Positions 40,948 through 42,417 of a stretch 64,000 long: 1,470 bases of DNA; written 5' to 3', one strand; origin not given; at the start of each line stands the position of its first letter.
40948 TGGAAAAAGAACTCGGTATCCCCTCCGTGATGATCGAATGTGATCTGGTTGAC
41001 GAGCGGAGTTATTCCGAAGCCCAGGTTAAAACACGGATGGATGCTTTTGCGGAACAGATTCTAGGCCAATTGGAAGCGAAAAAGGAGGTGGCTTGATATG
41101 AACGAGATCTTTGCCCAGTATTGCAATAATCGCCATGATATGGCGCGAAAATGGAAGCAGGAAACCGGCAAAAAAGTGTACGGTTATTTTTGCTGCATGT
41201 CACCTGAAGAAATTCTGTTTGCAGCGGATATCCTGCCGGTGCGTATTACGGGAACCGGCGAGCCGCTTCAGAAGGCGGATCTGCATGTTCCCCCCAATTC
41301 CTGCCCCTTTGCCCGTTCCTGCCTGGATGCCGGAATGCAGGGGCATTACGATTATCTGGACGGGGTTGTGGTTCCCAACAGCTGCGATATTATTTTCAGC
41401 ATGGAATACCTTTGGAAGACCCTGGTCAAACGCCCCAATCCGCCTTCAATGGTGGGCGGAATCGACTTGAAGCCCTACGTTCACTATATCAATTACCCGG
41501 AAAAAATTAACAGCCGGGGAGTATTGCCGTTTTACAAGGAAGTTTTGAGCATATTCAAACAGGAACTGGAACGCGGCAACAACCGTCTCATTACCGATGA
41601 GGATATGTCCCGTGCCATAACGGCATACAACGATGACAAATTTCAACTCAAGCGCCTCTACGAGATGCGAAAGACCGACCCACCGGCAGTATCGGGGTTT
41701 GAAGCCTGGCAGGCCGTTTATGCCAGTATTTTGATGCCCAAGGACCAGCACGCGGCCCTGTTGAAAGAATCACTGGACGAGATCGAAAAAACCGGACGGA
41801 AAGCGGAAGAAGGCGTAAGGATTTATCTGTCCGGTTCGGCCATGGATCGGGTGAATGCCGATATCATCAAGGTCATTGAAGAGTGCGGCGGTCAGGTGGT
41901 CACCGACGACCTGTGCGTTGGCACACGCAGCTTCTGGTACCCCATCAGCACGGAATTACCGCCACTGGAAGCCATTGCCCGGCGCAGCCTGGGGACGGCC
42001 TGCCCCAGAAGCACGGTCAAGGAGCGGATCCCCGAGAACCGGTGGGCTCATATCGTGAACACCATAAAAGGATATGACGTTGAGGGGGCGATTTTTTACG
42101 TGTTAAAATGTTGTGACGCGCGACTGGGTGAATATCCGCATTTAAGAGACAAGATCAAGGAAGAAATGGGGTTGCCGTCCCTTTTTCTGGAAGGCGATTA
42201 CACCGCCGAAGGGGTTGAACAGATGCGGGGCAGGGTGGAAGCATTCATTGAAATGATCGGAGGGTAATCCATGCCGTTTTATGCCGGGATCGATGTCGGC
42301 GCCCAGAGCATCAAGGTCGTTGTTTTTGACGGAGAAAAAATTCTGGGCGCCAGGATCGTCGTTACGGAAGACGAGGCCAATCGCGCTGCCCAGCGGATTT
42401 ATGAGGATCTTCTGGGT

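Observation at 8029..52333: About 45 kb sigma54-wired catabolic supercluster that I cannot map onto a characterised pathway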

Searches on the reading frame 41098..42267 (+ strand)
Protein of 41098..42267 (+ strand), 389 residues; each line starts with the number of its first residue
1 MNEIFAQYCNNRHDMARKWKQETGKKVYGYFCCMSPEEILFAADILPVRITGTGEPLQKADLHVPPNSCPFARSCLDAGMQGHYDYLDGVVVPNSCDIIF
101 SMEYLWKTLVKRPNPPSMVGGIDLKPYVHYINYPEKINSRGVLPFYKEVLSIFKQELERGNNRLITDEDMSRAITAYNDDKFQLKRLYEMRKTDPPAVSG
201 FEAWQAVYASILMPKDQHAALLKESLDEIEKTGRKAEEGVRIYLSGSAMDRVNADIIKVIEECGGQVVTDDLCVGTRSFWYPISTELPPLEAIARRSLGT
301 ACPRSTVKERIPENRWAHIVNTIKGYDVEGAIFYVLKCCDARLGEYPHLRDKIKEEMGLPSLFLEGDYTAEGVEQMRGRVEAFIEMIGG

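Call 4: search_protein_families(library=pfam, proteins=[window:41098-42267:+])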
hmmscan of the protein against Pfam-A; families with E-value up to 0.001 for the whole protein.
window:41098-42267:+ (389 aa): 1 family
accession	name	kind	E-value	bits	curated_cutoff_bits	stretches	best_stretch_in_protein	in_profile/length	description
PF06050.19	HGD-D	-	7.1e-81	272.9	28.4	1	32-387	1-342/342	2-hydroxyglutaryl-CoA dehydratase, D-component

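Call 6: search_protein_families(library=ncbifam, proteins=[window:41098-42267:+], max_evalue=0.00001)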
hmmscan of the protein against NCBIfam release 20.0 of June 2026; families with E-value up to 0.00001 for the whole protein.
window:41098-42267:+ (389 aa): 4 families
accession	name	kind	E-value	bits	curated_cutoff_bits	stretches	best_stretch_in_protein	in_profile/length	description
NF040772.1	double_cubane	equivalog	4e-60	203.8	350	2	125-387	109-372/372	double-cubane-cluster-containing anaerobic reductase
TIGR03190.1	benz_CoA_bzdN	equivalog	9.1e-59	199.1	453.8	1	4-387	6-371/377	benzoyl-CoA reductase, bzd-type, subunit N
NF052456.1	HyiscapDhHadC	equivalog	5.4e-52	176.9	700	1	7-387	10-372/372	(R)-2-hydroxyisocaproyl-CoA dehydratase subunit beta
TIGR02263.1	benz_CoA_red_C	equivalog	1e-39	136.6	421.15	1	10-364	14-357/380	benzoyl-CoA reductase subunit C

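Call 14: search_solved_structures(query=window:41098-42267:+, max_evalue=0.001)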
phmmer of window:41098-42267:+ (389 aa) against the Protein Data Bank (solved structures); distinct sequences matched with E-value up to 0.001: 6.
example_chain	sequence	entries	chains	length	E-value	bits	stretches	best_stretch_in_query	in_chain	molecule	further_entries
8s02_B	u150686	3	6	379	1.3e-56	195.3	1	5-387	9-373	BzdN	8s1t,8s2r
3o3m_B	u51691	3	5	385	3.9e-42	147.6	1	10-387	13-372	beta subunit 2-hydroxyacyl-CoA dehydratase | beta-subunit 2-hydroxyacyl-CoA dehydratase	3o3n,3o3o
7yyl_C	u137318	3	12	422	3.4e-24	88.6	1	20-387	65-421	Dehydratase family protein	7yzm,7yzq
6eno_A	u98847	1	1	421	4.2e-24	88.3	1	20-387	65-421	Dehydratase family protein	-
9g87_B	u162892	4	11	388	3.4e-17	65.5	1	16-387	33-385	3-methylbenzoyl-CoA reductase gamma subunit MbdN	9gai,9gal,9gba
9g87_A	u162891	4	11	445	0.00077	21.5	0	328-385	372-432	3-methylbenzoyl-CoA reductase beta subunit MbdO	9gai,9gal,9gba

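Call 16: find_homologous_proteins(query=window:41098-42267:+, max_evalue=1e-20)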
Query window:41098-42267:+ (389 aa): 528 proteins with E <= 1e-20 among 3190 candidates; the best 120 are listed.
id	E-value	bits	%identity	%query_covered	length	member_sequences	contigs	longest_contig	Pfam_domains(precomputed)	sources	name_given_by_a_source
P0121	2.3e-269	911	100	100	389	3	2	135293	PF06050.20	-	-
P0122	7.0e-244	827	88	100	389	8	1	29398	PF06050.20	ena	-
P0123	4.2e-227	772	82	100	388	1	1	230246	PF06050.20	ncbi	ncbi:MAG: 2-hydroxyacyl-CoA dehydratase family protein [Desulfobacterales bacterium]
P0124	3.8e-218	742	77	100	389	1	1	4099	PF06050.20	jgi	jgi:benzoyl-CoA reductase subunit C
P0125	6.5e-217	738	78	100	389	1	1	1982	PF06050.20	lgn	-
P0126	2.5e-212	723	77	100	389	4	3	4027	PF06050.20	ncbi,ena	-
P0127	1.5e-210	717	77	100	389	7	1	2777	PF06050.20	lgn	-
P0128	2.5e-210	716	76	100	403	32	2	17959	PF06050.20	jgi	jgi:benzoyl-CoA reductase subunit C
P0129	1.8e-209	713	76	100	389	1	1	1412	PF06050.20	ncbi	-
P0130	4.7e-209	712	77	100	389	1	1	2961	PF06050.20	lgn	-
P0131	5.1e-209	712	75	100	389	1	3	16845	PF06050.20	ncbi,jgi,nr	ncbi:MAG: 2-hydroxyacyl-CoA dehydratase [Deltaproteobacteria bacterium]|nr:2-hydroxyacyl-CoA dehydra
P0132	2.3e-208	710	75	100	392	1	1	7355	PF06050.20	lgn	-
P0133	3.1e-207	706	76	100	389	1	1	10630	PF06050.20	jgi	jgi:benzoyl-CoA reductase subunit C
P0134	5.4e-207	705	75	100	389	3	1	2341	PF06050.20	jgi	jgi:benzoyl-CoA reductase subunit C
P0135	1.0e-206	704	76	100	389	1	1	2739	PF06050.20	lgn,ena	-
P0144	2.7e-202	690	74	100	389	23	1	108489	PF06050.20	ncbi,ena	-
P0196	1.5e-150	520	56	100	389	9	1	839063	PF06050.20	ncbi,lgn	-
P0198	4.7e-147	508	58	97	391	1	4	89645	PF06050.20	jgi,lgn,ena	jgi:benzoyl-CoA reductase subunit C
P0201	1.3e-137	477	54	99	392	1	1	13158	PF06050.20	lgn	-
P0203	4.9e-124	432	50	100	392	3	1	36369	PF06050.20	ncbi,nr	ncbi:MAG: 2-hydroxyacyl-CoA dehydratase [Deltaproteobacteria bacterium]|nr:2-hydroxyacyl-CoA dehydra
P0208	8.9e-118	412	49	100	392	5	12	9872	PF06050.20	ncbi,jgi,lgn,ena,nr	ncbi:MAG: hypothetical protein A3G93_00485 [Nitrospinae bacterium RIFCSPLOWO2_12_FULL_45_22]|nr:MAG:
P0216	1.3e-106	375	46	100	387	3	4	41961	PF06050.20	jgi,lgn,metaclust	metaclust:\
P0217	4.4e-104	367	44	98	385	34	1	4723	PF06050.20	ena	-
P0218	7.4e-104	366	46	100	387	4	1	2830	PF06050.20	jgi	jgi:benzoyl-CoA reductase/2-hydroxyglutaryl-CoA dehydratase subunit BcrC/BadD/HgdB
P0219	1.7e-101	358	41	100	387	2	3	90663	PF06050.20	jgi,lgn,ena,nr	nr:2-hydroxyacyl-CoA dehydratase [Desulfobacterales bacterium]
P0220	8.6e-101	356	43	99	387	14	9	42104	PF06050.20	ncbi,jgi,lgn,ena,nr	ncbi:MAG: hypothetical protein A2Z27_05050 [candidate division Zixibacteria bacterium RBG_16_50_21]|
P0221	2.1e-96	341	42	99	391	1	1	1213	PF06050.20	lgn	-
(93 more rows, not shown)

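Call 17: find_encoding_contigs(protein=P0123, flank=10000, max_places=2)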
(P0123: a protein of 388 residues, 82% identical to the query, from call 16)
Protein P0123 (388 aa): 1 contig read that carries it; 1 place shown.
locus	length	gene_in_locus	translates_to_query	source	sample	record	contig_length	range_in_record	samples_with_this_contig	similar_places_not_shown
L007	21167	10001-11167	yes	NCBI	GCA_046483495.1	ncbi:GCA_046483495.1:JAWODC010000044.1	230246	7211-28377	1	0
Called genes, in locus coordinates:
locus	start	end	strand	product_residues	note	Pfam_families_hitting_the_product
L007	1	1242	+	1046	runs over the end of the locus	PF00158:Sigma54_activat, PF07724:AAA_2 (weak), PF14532:Sigma54_activ_2, PF07728:AAA_5 (weak), PF25601:AAA_lid_14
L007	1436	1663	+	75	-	-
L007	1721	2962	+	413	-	PF00682:HMGL-like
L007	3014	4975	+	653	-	PF02776:TPP_enzyme_N, PF00205:TPP_enzyme_M, PF02775:TPP_enzyme_C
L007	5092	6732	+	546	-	PF00501:AMP-binding, PF13193:AMP-binding_C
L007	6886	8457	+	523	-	PF00501:AMP-binding, PF13193:AMP-binding_C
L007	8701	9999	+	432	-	PF06050:HGD-D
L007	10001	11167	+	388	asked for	PF06050:HGD-D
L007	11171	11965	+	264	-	PF01869:BcrAD_BadFG, PF23717:DUF7159 (faint)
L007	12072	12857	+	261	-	PF01869:BcrAD_BadFG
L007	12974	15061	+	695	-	PF00455:DeoRC (faint), PF02550:AcetylCoA_hydro, PF13336:AcetylCoA_hyd_C, PF00583:Acetyltransf_1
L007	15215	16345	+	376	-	PF22691:Thiolase_C_1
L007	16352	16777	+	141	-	PF01796:OB_ChsH2_C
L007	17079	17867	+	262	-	PF00378:ECH_1, PF16113:ECH_2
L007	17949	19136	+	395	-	PF02771:Acyl-CoA_dh_N, PF02770:Acyl-CoA_dh_M, PF00441:Acyl-CoA_dh_1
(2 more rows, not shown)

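Call 18: find_encoding_contigs(protein=P0196, flank=10000, max_places=2)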
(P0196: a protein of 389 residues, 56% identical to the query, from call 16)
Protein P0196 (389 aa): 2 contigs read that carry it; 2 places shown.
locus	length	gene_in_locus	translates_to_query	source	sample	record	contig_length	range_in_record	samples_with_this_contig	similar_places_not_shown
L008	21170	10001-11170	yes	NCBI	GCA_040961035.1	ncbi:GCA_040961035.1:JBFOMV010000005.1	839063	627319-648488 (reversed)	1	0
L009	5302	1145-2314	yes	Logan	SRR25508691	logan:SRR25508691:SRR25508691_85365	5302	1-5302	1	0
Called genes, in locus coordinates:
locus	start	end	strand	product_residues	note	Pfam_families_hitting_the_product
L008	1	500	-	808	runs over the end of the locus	PF00690:Cation_ATPase_N, PF00122:E1-E2_ATPase, PF00702:Hydrolase, PF13246:Cation_ATPase (weak), PF08282:Hydrolase_3 (weak)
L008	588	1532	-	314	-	PF00582:Usp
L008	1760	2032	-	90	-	-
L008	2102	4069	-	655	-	PF00122:E1-E2_ATPase, PF00702:Hydrolase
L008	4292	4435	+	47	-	PF18930:DUF5679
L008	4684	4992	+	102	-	PF13451:zf_Tbcl, PF23477:zf_Tbcl_2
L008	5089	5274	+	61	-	-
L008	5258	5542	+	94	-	-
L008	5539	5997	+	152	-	-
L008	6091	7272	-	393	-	PF00561:Abhydrolase_1, PF12146:Hydrolase_4 (weak), PF12697:Abhydrolase_6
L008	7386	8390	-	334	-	PF13404:HTH_AsnC-type, PF13412:HTH_24 (weak), PF01037:AsnC_trans_reg, PF22482:AsnC_trans_reg_3 (weak), PF01047:MarR (weak), PF13404:HTH_AsnC-type, PF13412:HTH_24, PF01037:AsnC_trans_reg, +2 more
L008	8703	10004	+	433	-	PF06050:HGD-D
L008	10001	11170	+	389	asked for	PF06050:HGD-D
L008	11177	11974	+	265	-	PF01869:BcrAD_BadFG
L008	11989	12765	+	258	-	PF01869:BcrAD_BadFG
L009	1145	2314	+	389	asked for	PF06050:HGD-D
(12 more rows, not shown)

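Call 20: find_related_loci(query=A1, collection=genome_contigs, flank=10000)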
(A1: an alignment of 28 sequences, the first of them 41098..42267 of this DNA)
Query A1 (389 aa) in genome_contigs; peptide patterns used: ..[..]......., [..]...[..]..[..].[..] (x = any residue, [..] = any of these).
354 stretches matched a pattern; 238 encode a relative of the query (tblastn E <= 1e-3); the best 80 are kept; 80 distinct loci.
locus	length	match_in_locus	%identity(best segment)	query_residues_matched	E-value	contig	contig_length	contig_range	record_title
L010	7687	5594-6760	86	1-389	0e+0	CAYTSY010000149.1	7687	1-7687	MAG TPA_asm: uncultured Desulfobacteraceae bacterium isolate binchicken_co232_234 genome assembly, contig: NODE_18184_le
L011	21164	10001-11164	82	1-389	0e+0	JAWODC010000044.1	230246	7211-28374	MAG: Desulfobacterales bacterium isolate BLK5-2.bin.101 k191_1286646, whole genome shotgun sequence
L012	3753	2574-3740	75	1-389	0e+0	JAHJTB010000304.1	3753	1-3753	MAG: Proteobacteria bacterium isolate OS_PC_MetaG.mb.36 OS_PC_MetaG.mb.36_k141_431909, whole genome shotgun sequence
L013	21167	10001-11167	74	1-389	0e+0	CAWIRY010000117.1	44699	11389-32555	MAG: uncultured delta proteobacterium isolate MFD03323.bin.1.124 genome assembly, contig: contig_36020, whole genome sho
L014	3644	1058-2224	73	1-389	0e+0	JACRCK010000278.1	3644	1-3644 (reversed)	MAG: Deltaproteobacteria bacterium isolate NC_groundwater_1644_Pr3_B-0.1um_57_11 SR-2_scaffold_141_2570966, whole genome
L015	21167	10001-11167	73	1-389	0e+0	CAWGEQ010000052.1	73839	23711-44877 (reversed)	MAG: uncultured delta proteobacterium isolate MFD01872.bin.2.88 genome assembly, contig: contig_94705, whole genome shot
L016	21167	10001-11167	74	1-389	0e+0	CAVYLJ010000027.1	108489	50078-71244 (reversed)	MAG: uncultured delta proteobacterium isolate MFD01299.bin.2.76 genome assembly, contig: contig_50284, whole genome shot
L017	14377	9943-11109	75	1-389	0e+0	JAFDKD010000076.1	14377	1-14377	MAG: Deltaproteobacteria bacterium isolate Meg22_24_Bin_96 Meg22_24_Bin_96_scaffold_11920, whole genome shotgun sequence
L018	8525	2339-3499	73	1-387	0e+0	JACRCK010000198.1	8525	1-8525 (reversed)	MAG: Deltaproteobacteria bacterium isolate NC_groundwater_1644_Pr3_B-0.1um_57_11 SR-2_scaffold_141_1703403, whole genome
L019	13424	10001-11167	72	1-389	0e+0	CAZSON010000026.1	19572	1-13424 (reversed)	MAG TPA_asm: uncultured Desulfobacter sp. isolate binchicken_co275_82 genome assembly, contig: NODE_3637_length_19572_co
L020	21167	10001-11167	73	1-389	0e+0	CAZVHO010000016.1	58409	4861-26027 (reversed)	MAG TPA_asm: uncultured Thermodesulfobacteriota bacterium isolate binchicken_co266_158 genome assembly, contig: NODE_110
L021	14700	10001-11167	70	1-389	0e+0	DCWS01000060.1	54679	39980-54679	MAG TPA_asm: Desulfobacteraceae bacterium UBA2156 UBA2156_contig_186, whole genome shotgun sequence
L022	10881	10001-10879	86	1-293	3e-176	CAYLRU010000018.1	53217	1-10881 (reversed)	MAG TPA_asm: uncultured Desulfobacteraceae bacterium isolate SRP338002_co1_209 genome assembly, contig: NODE_566_length_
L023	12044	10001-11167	57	1-389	3e-158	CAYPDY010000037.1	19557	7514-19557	MAG TPA_asm: uncultured Dehalococcoidia bacterium isolate SRP192927_co7_33 genome assembly, contig: NODE_4970_length_195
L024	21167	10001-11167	60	1-389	4e-166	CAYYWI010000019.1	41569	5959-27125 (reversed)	MAG TPA_asm: uncultured Dehalococcoidia bacterium isolate SRP263991_co7_909 genome assembly, contig: NODE_1019_length_41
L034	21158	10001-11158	42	1-387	3e-104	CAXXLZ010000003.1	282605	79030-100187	MAG: Thermodesulfobacteriota bacterium isolate 2fdc769d-9a05-4c3a-9363-a2f454578bb3 genome assembly, contig: contig_3, w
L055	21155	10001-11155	41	1-387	8e-105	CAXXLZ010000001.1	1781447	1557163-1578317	MAG: Thermodesulfobacteriota bacterium isolate 2fdc769d-9a05-4c3a-9363-a2f454578bb3 genome assembly, contig: contig_1, w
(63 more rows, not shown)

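Call 39: search_solved_structures(query=window:41098-42267:+, max_evalue=1e-10, show_alignments=3)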
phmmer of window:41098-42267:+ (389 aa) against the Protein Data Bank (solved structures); distinct sequences matched with E-value up to 1e-10: 5.
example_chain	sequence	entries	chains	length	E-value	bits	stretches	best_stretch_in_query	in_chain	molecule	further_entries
8s02_B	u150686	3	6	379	1.3e-56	195.3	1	5-387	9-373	BzdN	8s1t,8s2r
3o3m_B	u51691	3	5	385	3.9e-42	147.6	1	10-387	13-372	beta subunit 2-hydroxyacyl-CoA dehydratase | beta-subunit 2-hydroxyacyl-CoA dehydratase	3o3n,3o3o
7yyl_C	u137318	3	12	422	3.4e-24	88.6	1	20-387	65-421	Dehydratase family protein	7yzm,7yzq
6eno_A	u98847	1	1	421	4.2e-24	88.3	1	20-387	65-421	Dehydratase family protein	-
9g87_B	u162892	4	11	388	3.4e-17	65.5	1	16-387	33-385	3-methylbenzoyl-CoA reductase gamma subunit MbdN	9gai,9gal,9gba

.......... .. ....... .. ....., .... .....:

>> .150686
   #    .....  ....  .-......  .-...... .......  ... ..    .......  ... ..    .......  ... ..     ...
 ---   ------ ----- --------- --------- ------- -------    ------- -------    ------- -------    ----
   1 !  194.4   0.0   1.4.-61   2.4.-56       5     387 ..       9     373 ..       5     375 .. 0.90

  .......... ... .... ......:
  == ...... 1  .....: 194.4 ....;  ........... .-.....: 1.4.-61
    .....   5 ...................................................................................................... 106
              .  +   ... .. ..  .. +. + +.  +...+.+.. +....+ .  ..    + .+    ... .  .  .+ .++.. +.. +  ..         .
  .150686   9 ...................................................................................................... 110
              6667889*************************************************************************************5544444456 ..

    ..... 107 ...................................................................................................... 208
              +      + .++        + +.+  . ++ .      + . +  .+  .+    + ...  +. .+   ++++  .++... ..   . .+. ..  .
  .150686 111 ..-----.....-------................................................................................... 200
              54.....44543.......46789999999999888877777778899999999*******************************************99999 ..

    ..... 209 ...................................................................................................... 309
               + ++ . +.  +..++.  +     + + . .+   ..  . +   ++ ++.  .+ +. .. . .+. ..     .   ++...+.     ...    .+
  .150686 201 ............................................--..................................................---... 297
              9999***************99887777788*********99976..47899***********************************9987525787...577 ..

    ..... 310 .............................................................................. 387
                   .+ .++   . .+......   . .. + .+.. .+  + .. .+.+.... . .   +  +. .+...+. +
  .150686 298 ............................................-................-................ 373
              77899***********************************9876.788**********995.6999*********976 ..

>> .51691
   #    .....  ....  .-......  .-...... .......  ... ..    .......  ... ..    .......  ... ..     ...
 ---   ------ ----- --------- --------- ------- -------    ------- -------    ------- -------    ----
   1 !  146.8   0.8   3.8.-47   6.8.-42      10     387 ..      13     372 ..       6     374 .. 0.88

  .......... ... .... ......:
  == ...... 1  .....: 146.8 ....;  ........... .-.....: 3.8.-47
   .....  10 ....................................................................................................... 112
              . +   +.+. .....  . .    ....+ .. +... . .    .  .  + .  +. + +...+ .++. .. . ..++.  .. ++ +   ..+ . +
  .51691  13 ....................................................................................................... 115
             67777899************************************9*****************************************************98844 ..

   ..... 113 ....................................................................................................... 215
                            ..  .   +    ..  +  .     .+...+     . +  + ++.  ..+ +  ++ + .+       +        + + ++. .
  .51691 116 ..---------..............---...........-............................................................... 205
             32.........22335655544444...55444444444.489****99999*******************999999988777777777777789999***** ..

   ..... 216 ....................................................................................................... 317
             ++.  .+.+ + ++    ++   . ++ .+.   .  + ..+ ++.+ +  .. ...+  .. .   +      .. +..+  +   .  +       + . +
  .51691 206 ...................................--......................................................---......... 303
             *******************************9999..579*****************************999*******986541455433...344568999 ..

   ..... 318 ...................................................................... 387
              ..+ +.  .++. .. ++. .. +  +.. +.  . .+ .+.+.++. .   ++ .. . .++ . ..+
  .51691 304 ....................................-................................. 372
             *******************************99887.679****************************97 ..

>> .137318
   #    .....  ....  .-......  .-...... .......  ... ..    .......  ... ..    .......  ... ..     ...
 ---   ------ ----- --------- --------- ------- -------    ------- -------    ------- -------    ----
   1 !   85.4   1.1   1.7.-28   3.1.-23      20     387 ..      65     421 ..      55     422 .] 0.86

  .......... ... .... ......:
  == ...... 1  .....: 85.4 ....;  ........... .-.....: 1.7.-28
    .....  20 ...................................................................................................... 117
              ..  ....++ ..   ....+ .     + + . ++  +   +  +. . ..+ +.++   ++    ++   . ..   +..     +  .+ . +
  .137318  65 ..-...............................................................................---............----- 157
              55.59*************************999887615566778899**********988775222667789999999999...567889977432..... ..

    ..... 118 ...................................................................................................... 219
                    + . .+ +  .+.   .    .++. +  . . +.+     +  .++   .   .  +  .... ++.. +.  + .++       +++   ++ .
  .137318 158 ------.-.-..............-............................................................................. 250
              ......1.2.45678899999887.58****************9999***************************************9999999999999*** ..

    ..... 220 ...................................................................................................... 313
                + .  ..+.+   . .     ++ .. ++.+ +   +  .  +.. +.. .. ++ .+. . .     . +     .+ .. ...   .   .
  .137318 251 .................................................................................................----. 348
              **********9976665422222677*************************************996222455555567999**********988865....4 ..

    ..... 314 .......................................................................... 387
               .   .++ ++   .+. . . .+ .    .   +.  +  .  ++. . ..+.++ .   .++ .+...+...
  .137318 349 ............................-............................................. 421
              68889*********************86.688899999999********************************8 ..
